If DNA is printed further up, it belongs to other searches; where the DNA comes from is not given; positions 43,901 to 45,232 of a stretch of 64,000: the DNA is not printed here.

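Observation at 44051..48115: Exosortase/archaeosortase-family gene and a PEF-CTERM substrate inside a bacterial-style Wzx/Wzy polysaccharide export module in an archaeon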

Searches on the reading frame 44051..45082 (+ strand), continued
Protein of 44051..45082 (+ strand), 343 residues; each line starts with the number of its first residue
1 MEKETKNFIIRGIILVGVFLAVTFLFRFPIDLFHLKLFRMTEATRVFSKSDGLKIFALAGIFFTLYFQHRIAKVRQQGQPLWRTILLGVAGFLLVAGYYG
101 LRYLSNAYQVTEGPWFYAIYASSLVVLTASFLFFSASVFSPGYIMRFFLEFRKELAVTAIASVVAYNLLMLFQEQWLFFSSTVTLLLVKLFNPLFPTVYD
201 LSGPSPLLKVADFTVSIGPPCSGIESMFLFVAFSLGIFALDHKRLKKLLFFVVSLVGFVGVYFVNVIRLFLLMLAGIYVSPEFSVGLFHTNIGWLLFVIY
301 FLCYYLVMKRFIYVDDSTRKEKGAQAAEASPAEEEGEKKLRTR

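Call 60: search_protein_families(library=ncbifam, alignment_id=A3, max_evalue=0.001)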
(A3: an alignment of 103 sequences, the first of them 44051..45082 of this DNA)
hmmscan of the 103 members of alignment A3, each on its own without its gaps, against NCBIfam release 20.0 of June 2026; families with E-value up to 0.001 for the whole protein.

A. member 1, window:44051-45082:+ (343 aa): 8 families
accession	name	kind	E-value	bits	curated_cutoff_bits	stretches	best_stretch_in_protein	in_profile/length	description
TIGR04178.1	exo_archaeo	signature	4e-15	55.9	23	1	215-309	1-93/97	exosortase/archaeosortase family protein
TIGR04162.1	exo_VPEID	exception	7.7e-15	54.8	150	1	154-326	143-317/516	exosortase E/protease, VPEID-CTERM system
TIGR03762.1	archaeo_artC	exception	4.4e-13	49.7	100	1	126-309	85-274/274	archaeosortase C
TIGR02602.1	8TM_EpsH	subfamily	9.8e-10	38.3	105.55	1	209-306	140-235/241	exosortase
TIGR03109.2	exosort_XrtA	exception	1.5e-07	31.1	208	1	216-311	166-259/261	exosortase A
TIGR04489.1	exosort_XrtO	exception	8e-06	24.9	250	1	219-314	167-261/451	exosortase O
NF035943.2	exosort_XrtV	exception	7.6e-05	22.1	313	1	194-307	150-262/270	exosortase V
NF046081.1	exosort_XrtX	exception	0.00049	20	170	1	211-304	69-152/168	exosortase X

B. families by the number of members that match (of 103 scanned): 21 families
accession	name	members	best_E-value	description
TIGR04178.1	exo_archaeo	103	3.2e-17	exosortase/archaeosortase family protein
TIGR04162.1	exo_VPEID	97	9.4e-20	exosortase E/protease, VPEID-CTERM system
TIGR02602.1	8TM_EpsH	79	2.1e-12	exosortase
TIGR03762.1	archaeo_artC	71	7.7e-19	archaeosortase C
TIGR03109.2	exosort_XrtA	69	3.3e-11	exosortase A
NF035943.2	exosort_XrtV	45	2.2e-10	exosortase V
NF046081.1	exosort_XrtX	41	7.2e-10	exosortase X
NF033770.1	exosort_XrtT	25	4.7e-07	exosortase T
TIGR04489.1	exosort_XrtO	15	1.3e-09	exosortase O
TIGR04152.1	exosort_VPLPA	15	1.2e-06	VPLPA-CTERM-specific exosortase XrtD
TIGR03113.1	exosort_XrtB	6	7.5e-08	exosortase B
TIGR04177.1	exosort_XrtH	4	7.7e-07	exosortase H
NF012182.0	exosortase_XrtQ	4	1.2e-05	exosortase Q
TIGR04124.1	archaeo_artE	3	4.9e-07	archaeosortase family protein ArtE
TIGR03110.1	exosort_Gpos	3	8.1e-05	exosortase family protein XrtG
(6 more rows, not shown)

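Call 78: search_protein_families(library=pfam, proteins=[L016:4996-6279:+, L017:8505-9923:+, L020:9983-12160:+, L021:8379-9581:+, L022:10263-11510:+, L024:10611-11603:+, L025:10770-11993:+, L028:11178-12416:+, L023:7708-8979:+, L031:8181-9353:-], max_evalue=0.0001)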
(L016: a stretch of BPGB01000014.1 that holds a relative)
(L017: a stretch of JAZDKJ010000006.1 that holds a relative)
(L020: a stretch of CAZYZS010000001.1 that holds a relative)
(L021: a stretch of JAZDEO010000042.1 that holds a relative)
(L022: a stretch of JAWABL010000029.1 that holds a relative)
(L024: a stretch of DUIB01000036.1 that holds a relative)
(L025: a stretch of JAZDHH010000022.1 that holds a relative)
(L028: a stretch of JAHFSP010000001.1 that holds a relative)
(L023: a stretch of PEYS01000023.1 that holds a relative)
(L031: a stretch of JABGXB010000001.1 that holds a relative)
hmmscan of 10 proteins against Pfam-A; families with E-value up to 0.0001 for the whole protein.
L016:4996-6279:+ (427 aa): 2 families
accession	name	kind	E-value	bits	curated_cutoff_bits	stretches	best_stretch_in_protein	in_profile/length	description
PF01943.22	Polysacc_synt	-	3.7e-23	82.8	28.2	1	21-285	3-268/274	Polysaccharide biosynthesis protein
PF13440.11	Polysacc_synt_3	-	3.5e-16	59.7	23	1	44-339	2-293/293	Polysaccharide biosynthesis protein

L017:8505-9923:+ (472 aa): 2 families
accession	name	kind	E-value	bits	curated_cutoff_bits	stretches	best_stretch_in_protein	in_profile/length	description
PF01943.22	Polysacc_synt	-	1.1e-31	110.7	28.2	1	8-274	2-272/274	Polysaccharide biosynthesis protein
PF13440.11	Polysacc_synt_3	-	2.3e-14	53.8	23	1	31-325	1-292/293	Polysaccharide biosynthesis protein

L020:9983-12160:+ (725 aa): 4 families
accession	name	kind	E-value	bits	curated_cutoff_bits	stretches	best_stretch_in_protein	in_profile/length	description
PF09721.15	Exosortase_EpsH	-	5.5e-16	59.2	25.7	1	57-312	28-254/254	Transmembrane exosortase (Exosortase_EpsH)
PF13440.11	Polysacc_synt_3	-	2.8e-13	50.2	23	1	352-639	3-289/293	Polysaccharide biosynthesis protein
PF01943.22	Polysacc_synt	-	1.7e-10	41.2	28.2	1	327-580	2-255/274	Polysaccharide biosynthesis protein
PF01554.23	MatE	-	2e-05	24.8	24.9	1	557-687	19-156/161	MatE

L021:8379-9581:+ (400 aa): 5 families
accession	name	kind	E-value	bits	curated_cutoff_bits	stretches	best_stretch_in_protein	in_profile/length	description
PF00534.26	Glycos_transf_1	-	2.1e-40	138.5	26.4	1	213-379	4-171/172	Glycosyl transferases group 1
PF13692.12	Glyco_trans_1_4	-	4.1e-28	98.9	27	1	226-366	3-142/142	Glycosyl transferases group 1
PF13439.12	Glyco_transf_4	-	1.3e-16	61.5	28.5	1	18-207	1-165/170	Glycosyltransferase Family 4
PF20706.3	GT4-conflict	-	3.1e-06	26.9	26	1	197-333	171-312/385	Family 4 Glycosyltransferase in conflict systems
PF13524.12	Glyco_trans_1_2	-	4.3e-05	23.9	25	1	254-392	12-141/144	Glycosyl transferase-like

L022:10263-11510:+ (415 aa): 2 families
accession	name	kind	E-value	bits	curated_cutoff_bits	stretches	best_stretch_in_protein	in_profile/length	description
PF13440.11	Polysacc_synt_3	-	5.7e-10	39.4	23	1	42-328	3-288/293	Polysaccharide biosynthesis protein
PF01943.22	Polysacc_synt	-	6.8e-09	36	28.2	1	17-273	2-258/274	Polysaccharide biosynthesis protein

L024:10611-11603:+ (330 aa): 1 family
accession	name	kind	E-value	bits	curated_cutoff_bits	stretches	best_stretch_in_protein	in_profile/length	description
PF02585.22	PIG-L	-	9.6e-19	68.6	28.2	1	55-185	1-128/129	GlcNAc-PI de-N-acetylase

L025:10770-11993:+ (407 aa): 2 families
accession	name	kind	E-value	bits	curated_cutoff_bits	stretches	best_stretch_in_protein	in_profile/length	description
PF01943.22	Polysacc_synt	-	7.7e-12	45.7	28.2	1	15-269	2-256/274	Polysaccharide biosynthesis protein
PF13440.11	Polysacc_synt_3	-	6e-05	22.9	23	1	40-324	3-286/293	Polysaccharide biosynthesis protein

L028:11178-12416:+ (412 aa): 0 families

L023:7708-8979:+ (423 aa): 3 families
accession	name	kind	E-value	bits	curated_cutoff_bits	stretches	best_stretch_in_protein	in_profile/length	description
PF01943.22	Polysacc_synt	-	4e-15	56.4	28.2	1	18-284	3-267/274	Polysaccharide biosynthesis protein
PF13440.11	Polysacc_synt_3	-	2.8e-08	33.8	23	1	42-332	3-289/293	Polysaccharide biosynthesis protein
PF01554.23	MatE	-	6.8e-06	26.3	24.9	1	243-385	13-161/161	MatE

L031:8181-9353:- (390 aa): 1 family
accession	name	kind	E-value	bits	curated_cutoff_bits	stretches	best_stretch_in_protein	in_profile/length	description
PF02163.28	Peptidase_M50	-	3.7e-24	85.7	27.2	1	129-376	2-220/221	Peptidase family M50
